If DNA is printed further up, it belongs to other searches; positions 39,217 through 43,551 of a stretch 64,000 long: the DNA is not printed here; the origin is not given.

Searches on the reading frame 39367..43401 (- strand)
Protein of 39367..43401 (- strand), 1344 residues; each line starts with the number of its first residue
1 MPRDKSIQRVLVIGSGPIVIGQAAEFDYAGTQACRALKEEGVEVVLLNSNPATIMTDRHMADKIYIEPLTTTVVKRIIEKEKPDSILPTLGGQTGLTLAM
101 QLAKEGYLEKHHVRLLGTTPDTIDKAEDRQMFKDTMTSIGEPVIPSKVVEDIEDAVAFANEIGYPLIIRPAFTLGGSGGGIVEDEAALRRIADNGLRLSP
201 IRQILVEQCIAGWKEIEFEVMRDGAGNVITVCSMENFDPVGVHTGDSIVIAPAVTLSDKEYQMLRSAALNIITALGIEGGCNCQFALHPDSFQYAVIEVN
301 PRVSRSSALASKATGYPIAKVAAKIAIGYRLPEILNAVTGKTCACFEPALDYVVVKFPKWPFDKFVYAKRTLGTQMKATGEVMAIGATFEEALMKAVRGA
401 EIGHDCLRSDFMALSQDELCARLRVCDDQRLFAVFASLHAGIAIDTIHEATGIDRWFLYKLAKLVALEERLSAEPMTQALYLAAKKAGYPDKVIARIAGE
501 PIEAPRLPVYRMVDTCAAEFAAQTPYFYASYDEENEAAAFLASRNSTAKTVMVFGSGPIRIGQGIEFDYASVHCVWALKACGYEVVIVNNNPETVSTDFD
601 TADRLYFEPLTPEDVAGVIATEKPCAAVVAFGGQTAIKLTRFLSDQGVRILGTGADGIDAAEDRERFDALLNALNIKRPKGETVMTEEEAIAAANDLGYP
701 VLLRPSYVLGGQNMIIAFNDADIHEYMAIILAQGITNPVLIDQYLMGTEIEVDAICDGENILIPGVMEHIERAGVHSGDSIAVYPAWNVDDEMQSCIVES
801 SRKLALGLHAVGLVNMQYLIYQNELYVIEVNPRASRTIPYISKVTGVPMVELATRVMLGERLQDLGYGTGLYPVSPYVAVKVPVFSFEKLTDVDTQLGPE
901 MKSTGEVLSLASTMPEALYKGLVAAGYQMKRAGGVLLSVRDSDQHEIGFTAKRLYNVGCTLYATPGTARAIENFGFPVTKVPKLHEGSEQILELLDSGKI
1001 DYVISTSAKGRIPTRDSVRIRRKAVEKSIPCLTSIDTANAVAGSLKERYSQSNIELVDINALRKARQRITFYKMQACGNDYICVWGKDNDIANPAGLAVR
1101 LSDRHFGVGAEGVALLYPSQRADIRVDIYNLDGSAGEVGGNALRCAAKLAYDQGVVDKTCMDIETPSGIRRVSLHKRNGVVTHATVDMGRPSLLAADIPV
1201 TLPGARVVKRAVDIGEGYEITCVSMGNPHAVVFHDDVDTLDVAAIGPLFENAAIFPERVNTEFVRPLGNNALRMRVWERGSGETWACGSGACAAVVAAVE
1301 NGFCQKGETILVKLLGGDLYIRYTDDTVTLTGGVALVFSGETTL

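Call 20: search_protein_families(library=pfam, proteins=[window:39367-43401:-], max_evalue=0.00001)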
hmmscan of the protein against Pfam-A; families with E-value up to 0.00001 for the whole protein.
window:39367-43401:- (1344 aa): 11 families
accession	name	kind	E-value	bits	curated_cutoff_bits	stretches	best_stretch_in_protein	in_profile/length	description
PF02786.22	CPSase_L_D2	-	1.6e-114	381.1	19.8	2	128-333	1-210/211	Carbamoyl-phosphate synthase L chain, ATP binding domain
PF25596.1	CPSase_L_D1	-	1.5e-94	312.3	27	2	7-125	2-118/118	Carbamoyl phosphate synthase preATP-grasp domain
PF01678.24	DAP_epimerase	-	1.1e-49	168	34.7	2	1222-1332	2-116/121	Diaminopimelate epimerase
PF02787.25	CPSase_L_D3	-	1.1e-22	80.2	26.6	1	422-497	2-79/80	Carbamoyl-phosphate synthetase large chain, oligomerisation domain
PF02142.27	MGS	-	1.7e-15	57.3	24.1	1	950-1033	5-94/94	MGS-like domain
PF15632.11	ATPgrasp_Ter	-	2.2e-12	47.3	29.1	1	738-861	4-112/131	ATP-grasp in the biosynthetic pathway with Ter operon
PF07478.18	Dala_Dala_lig_C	-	1.4e-11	44.7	24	1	157-301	30-174/204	D-ala D-ala ligase C-terminus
PF02222.28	ATP-grasp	-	6.1e-10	39.5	27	0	671-834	3-163/179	ATP-grasp domain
PF01071.24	GARS_A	-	9.4e-09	35.8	27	0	669-763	8-107/194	Phosphoribosylglycinamide synthetase, ATP-grasp (A) domain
PF02655.19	ATP-grasp_3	-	1.4e-08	35.5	23.2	1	672-834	12-157/160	ATP-grasp domain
PF13549.11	ATP-grasp_5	-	6.8e-06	26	27.6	0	668-704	16-52/221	ATP-grasp domain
